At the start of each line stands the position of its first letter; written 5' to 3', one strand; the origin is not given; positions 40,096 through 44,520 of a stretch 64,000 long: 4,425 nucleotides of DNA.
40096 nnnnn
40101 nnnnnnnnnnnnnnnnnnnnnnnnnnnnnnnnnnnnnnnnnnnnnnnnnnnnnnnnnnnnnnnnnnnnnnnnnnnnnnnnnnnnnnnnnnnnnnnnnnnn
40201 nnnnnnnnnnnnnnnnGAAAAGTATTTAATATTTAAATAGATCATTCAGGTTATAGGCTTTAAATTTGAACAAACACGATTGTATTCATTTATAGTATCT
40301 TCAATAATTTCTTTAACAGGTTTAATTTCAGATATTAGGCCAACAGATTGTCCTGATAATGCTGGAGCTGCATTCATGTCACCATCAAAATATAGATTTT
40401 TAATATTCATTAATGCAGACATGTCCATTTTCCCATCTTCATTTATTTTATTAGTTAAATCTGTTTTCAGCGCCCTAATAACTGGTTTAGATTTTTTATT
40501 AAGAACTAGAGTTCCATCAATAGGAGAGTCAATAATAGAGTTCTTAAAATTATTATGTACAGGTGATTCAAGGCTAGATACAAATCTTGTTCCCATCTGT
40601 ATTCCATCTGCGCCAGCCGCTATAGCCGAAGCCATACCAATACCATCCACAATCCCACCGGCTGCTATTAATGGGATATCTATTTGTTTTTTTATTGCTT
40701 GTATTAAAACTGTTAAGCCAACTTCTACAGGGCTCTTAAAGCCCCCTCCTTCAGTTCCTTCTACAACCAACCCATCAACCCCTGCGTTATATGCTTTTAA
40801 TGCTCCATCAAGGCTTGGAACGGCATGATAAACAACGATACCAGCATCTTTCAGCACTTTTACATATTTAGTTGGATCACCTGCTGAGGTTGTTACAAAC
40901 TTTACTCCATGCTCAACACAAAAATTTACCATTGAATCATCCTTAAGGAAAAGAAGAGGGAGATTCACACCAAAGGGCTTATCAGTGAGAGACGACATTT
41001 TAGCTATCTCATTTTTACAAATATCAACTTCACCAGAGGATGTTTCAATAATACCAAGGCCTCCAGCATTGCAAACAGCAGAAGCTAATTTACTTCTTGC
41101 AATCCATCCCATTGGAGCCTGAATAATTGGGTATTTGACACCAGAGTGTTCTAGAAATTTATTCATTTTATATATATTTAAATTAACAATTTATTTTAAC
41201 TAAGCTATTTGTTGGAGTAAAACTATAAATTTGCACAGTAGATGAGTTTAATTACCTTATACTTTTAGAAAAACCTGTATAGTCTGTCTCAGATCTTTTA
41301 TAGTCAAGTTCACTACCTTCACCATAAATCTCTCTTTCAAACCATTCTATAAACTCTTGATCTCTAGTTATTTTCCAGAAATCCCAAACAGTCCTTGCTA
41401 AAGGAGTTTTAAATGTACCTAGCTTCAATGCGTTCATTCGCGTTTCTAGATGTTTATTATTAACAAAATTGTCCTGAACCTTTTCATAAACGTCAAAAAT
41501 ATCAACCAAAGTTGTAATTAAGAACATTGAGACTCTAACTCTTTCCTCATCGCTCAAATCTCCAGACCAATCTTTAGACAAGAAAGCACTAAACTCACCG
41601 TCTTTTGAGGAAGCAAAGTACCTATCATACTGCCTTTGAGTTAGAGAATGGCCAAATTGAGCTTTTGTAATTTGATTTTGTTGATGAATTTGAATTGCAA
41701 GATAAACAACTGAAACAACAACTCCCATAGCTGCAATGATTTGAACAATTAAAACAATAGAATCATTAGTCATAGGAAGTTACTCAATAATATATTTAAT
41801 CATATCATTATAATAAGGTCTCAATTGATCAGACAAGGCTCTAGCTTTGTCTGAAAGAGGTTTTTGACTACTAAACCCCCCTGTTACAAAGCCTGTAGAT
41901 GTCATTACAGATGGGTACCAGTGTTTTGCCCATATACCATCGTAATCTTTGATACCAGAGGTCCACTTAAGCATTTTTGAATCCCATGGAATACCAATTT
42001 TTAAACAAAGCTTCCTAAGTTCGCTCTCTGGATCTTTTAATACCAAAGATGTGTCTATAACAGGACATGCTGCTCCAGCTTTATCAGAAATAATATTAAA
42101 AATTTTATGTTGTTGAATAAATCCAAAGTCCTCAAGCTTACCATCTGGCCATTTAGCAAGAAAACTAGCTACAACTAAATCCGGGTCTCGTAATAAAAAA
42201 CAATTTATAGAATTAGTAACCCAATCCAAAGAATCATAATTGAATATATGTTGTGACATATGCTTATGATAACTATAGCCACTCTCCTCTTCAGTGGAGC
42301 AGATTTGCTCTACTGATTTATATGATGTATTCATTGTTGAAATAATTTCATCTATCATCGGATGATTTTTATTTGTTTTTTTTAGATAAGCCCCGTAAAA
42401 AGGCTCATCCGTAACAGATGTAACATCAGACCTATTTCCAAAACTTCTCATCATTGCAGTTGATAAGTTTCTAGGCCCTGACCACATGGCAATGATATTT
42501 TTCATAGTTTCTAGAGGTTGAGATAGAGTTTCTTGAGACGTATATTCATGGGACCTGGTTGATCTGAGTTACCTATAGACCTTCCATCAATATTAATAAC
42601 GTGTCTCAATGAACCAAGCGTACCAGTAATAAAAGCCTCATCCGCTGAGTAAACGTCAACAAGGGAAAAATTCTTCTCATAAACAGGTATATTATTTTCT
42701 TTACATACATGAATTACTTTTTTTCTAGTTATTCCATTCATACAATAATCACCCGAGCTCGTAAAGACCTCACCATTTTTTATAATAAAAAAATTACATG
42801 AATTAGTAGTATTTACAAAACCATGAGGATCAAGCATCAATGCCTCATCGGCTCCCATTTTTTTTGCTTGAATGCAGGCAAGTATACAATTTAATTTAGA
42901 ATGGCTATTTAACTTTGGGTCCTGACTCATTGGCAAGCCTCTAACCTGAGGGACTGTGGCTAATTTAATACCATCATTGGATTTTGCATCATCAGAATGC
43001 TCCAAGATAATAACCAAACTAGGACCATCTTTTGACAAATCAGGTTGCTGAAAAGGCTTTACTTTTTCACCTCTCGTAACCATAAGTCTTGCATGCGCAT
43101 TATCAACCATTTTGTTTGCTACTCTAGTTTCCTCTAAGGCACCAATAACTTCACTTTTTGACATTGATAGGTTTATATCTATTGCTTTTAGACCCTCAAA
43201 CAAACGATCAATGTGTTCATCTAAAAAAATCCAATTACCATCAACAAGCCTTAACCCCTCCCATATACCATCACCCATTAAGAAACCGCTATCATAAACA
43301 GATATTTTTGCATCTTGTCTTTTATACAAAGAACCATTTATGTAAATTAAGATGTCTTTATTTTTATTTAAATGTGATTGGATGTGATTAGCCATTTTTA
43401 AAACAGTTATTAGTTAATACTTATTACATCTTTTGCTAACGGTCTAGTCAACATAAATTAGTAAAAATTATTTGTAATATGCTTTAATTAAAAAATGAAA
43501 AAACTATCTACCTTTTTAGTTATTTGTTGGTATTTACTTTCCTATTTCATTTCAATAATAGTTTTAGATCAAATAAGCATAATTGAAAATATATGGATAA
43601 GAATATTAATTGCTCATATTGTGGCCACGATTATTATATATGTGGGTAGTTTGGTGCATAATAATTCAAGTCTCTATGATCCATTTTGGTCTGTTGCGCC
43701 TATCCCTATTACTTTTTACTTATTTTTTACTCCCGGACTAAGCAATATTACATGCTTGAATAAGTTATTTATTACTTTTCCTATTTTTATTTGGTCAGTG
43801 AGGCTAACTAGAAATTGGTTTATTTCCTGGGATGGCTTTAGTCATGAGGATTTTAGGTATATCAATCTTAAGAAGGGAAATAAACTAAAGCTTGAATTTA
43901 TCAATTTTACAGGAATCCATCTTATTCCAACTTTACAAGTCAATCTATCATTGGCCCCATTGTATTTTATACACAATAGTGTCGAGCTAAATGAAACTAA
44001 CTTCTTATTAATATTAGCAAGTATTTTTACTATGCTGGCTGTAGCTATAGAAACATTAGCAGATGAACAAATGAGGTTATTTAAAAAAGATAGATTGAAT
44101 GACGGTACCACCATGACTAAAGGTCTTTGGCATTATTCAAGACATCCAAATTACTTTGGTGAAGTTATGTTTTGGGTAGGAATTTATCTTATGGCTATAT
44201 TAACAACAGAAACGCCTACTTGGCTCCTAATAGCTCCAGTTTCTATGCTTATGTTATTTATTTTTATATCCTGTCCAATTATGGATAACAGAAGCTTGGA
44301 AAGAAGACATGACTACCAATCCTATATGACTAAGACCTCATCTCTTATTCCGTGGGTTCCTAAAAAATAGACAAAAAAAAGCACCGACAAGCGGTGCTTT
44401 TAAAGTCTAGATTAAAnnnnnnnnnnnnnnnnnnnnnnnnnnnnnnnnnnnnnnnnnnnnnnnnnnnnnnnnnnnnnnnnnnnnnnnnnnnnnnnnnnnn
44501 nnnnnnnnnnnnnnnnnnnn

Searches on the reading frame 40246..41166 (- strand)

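Call 36: search_protein_families(library=pfam, proteins=[window:40246-41166:-], max_evalue=0.00001)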
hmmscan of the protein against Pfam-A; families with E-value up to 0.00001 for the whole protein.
window:40246-41166:- (306 aa): 2 families
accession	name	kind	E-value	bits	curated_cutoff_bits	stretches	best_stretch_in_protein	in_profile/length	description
PF03060.21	NMO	-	1.1e-57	196.3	28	2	78-292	104-329/331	Nitronate monooxygenase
PF00478.31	IMPDH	-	4.5e-11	42.8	25.6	0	157-206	201-250/345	IMP dehydrogenase / GMP reductase domain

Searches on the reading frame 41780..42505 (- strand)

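Call 36: search_protein_families(library=pfam, proteins=[window:41780-42505:-], max_evalue=0.00001)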
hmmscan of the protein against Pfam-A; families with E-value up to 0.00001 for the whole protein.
window:41780-42505:- (241 aa): 1 family
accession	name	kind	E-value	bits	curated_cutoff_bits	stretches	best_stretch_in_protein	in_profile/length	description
PF19798.5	Sulfotransfer_5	-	4.5e-53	180.4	23.2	1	5-235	3-222/226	Sulfotransferase domain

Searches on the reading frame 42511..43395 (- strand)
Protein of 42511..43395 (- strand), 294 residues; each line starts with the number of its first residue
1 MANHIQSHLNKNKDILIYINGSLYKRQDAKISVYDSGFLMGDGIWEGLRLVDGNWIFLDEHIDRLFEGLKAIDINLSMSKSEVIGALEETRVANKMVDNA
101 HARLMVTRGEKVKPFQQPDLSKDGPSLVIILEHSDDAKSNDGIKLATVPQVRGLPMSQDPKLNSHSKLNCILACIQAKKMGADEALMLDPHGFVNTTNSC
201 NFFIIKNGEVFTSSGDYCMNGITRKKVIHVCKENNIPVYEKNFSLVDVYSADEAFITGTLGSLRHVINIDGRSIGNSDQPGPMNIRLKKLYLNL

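Call 36: search_protein_families(library=pfam, proteins=[window:42511-43395:-], max_evalue=0.00001)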
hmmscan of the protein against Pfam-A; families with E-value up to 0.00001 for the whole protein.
window:42511-43395:- (294 aa): 1 family
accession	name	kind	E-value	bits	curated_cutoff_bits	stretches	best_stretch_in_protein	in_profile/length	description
PF01063.24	Aminotran_4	-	5.6e-41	141.3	28.5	1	43-266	1-220/223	Amino-transferase class IV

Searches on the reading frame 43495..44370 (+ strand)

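Call 36: search_protein_families(library=pfam, proteins=[window:43495-44370:+], max_evalue=0.00001)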
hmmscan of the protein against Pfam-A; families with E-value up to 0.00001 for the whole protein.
window:43495-44370:+ (291 aa): 3 families
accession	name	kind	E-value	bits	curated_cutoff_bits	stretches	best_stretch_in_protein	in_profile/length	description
PF06966.17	DUF1295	-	2.8e-43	148.5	20.4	1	50-281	3-235/235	Protein of unknown function (DUF1295)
PF02544.21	Steroid_dh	-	1.2e-06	29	22.6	1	164-287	35-148/150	3-oxo-5-alpha-steroid 4-dehydrogenase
PF04140.19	ICMT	-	2.1e-06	28.5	24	1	180-255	11-82/95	Isoprenylcysteine carboxyl methyltransferase (ICMT) family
